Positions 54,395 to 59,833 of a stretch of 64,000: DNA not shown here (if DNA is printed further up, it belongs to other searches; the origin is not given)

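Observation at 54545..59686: Bacterial-length (1.7k aa) Lhr helicase in an archaeal context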

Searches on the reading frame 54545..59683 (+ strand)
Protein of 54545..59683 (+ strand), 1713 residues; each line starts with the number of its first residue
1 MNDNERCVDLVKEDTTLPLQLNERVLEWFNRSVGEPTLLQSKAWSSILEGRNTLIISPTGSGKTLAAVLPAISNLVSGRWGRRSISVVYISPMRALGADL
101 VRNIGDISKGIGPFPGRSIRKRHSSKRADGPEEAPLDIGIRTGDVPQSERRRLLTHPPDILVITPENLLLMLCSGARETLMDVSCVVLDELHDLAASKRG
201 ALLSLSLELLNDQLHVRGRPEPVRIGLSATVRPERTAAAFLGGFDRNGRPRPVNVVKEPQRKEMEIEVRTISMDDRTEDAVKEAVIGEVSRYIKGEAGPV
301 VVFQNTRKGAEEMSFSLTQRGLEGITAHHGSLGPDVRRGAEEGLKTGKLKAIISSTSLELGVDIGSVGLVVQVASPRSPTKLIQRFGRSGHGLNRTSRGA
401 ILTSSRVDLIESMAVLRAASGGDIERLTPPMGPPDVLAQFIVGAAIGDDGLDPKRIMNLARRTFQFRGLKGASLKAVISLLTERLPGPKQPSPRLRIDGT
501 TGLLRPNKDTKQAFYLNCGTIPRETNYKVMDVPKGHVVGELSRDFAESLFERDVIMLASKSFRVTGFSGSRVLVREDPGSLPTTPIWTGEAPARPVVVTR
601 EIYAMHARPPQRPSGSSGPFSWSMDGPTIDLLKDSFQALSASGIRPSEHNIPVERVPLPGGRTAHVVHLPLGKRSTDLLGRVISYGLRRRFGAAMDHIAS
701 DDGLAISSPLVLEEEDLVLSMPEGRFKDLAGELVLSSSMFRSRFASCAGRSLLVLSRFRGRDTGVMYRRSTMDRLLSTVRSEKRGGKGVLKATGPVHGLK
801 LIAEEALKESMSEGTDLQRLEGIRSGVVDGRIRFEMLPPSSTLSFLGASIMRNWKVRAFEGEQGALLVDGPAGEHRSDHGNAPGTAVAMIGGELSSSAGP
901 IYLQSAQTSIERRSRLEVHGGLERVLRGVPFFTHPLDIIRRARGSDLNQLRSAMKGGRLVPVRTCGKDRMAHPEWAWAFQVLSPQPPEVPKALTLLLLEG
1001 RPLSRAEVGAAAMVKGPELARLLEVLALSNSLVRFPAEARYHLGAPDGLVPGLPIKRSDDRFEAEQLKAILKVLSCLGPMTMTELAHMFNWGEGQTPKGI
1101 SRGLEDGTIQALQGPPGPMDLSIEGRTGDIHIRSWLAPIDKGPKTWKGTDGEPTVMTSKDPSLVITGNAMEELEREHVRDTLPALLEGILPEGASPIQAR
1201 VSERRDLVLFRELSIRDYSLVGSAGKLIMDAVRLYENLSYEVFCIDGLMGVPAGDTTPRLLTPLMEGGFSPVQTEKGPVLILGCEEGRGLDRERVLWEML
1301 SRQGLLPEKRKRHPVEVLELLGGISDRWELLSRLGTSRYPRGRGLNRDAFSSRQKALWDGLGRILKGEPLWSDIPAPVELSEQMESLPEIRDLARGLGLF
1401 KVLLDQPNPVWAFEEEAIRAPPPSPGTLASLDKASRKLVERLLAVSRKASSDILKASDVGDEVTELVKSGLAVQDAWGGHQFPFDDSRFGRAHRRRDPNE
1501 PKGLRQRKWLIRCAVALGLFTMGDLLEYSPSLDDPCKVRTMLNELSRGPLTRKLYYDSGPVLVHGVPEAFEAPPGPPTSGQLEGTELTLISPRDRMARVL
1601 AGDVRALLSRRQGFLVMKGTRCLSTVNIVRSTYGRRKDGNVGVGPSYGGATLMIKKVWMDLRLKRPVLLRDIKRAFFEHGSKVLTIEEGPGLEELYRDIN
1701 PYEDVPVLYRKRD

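Call 5: search_protein_families(library=pfam, proteins=[window:54545-59683:+], max_evalue=1)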
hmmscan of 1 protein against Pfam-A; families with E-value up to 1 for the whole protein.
window:54545-59683:+ (1713 aa): 7 families
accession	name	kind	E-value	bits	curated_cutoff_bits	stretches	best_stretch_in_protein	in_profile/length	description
PF00270.35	DEAD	-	3.8e-27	95.5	26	1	39-232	3-161/167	DEAD/DEAH box helicase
PF08494.16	DEAD_assoc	-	1.6e-22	80.8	23.5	1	646-839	2-186/191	DEAD/H associated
PF19306.5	WH_Lhr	-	3.2e-19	69.4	27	1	419-579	3-163/168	Large helicase-related protein, winged helix domain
PF00271.37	Helicase_C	-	1.9e-13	51.1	23.5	1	294-390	12-107/110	Helicase conserved C-terminal domain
PF04851.21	ResIII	-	0.0096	16.3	22.5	1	47-231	15-162/164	Type III restriction enzyme, res subunit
PF02562.22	PhoH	-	0.018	15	27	1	37-110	6-75/205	PhoH-like protein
PF21498.3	Obc1_C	-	0.033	13.5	27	1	666-778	44-151/370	Oxalate biosynthetic component 1, C-terminal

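Call 6: search_protein_families(library=ncbifam, proteins=[window:54545-59683:+], max_evalue=1)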
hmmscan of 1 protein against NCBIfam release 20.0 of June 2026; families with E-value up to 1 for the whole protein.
window:54545-59683:+ (1713 aa): 29 families (the best 25 are shown)
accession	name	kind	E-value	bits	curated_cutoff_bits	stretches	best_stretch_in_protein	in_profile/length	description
NF010338.0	PRK13767.1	equivalog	1e-142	477.3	849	1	16-781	14-785/877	ATP-dependent helicase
NF007284.0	PRK09751.1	equivalog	5.1e-115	385.3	1496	2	13-280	7-262/1538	ATP-dependent helicase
TIGR04121.1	DEXH_lig_assoc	equivalog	2e-103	346.7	850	1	24-761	2-705/804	ligase-associated DNA damage response DEXH box helicase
TIGR03817.1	DECH_helic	hypoth_equivalog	2.5e-18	65.7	874.1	1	28-392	29-373/742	helicase/secretion neighborhood putative DEAH-box helicase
NF040935.1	helicase_Hel308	equivalog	4.4e-16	58.2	1200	2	33-103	24-90/704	ATP-dependent DNA helicase Hel308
NF008394.0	PRK11192.1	equivalog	1.2e-15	57.3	507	2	134-391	102-340/441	ATP-dependent RNA helicase SrmB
NF002654.0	PRK02362.1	equivalog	2e-15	56.1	887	1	46-317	35-263/739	ATP-dependent DNA helicase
NF053636.1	DDHlcsCsdAPsy1082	equivalog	1.6e-13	50.1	890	2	19-104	8-94/512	DEAD/DEAH box helicase CsdA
NF007882.0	PRK10590.1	equivalog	1.9e-13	50.2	743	2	32-109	20-100/456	ATP-dependent RNA helicase RhlE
TIGR02621.3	cas3_GSU0051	exception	5.8e-12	45.3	400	1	36-388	14-369/854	type I-G CRISPR-associated helicase/endonuclease Cas3g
NF053711.1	RNA_heli_RhlE1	exception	6.9e-12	44.8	750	2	298-413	245-359/434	RNA helicase RhlE1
NF001308.0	PRK00254.1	equivalog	3.4e-11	42.1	1216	2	21-102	8-86/720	ATP-dependent DNA helicase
NF053631.1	RNA_helic_CshA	equivalog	6.9e-10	38.4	646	2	300-397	240-336/434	degradosome RNA helicase CshA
TIGR01389.1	recQ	equivalog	6.1e-09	34.8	640.2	2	296-392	225-318/591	DNA helicase RecQ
NF008642.0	PRK11634.1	equivalog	7.2e-09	34.6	989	2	33-110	26-100/628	DEAD/DEAH family ATP-dependent RNA helicase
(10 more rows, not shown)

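Call 8: search_solved_structures(query=window:54545-59683:+, max_evalue=0.01)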
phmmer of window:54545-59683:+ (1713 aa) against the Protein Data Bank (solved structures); distinct sequences matched with E-value up to 0.01: 130 (the best 60 are shown).
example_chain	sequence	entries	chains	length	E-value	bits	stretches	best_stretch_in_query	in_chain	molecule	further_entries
5v9x_A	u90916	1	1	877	1.4e-100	340.8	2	326-780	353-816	ATP-dependent DNA helicase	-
7lhl_A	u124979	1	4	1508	9.1e-100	338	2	326-780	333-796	ATP-dependent DNA helicase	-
9b15_A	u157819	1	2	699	3.4e-13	51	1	40-318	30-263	ATP-dependent DNA helicase Hel308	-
2p6r_A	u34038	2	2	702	2.9e-12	47.9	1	40-318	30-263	afUHEL308 HELICASE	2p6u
2va8_A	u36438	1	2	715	6e-12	46.9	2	159-317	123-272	SKI2-TYPE HELICASE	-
6l5m_A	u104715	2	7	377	1.1e-11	46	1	281-392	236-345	Nucleolar RNA helicase 2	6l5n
6l5l_A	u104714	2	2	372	1.5e-11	45.6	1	282-392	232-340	Nucleolar RNA helicase 2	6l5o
6znp_A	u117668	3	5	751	1.2e-10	42.6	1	318-392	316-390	Uncharacterized ATP-dependent helicase YprA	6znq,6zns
9tu7_Y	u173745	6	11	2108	4.5e-10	40.7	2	327-397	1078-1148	DEAD/DEAH box helicase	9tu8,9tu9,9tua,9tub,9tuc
2db3_A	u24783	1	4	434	3.2e-09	37.9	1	23-394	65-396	ATP-dependent RNA helicase vasa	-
2zj2_A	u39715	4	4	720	3.7e-09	37.7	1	20-106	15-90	Putative ski2-type helicase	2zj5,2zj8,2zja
6y50_p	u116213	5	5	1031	1.3e-08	35.8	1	33-112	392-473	Probable ATP-dependent RNA helicase DDX46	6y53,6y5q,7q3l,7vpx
7evo_E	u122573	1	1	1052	1.4e-08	35.8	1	33-112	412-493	RNA helicase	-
4nho_A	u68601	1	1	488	2.6e-08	34.8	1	295-392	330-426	Probable ATP-dependent RNA helicase DDX23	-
7zpq_CA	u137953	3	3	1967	3.7e-08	34.4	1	50-247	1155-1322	SLH1 isoform 1 | RQC trigger complex helicase SLH1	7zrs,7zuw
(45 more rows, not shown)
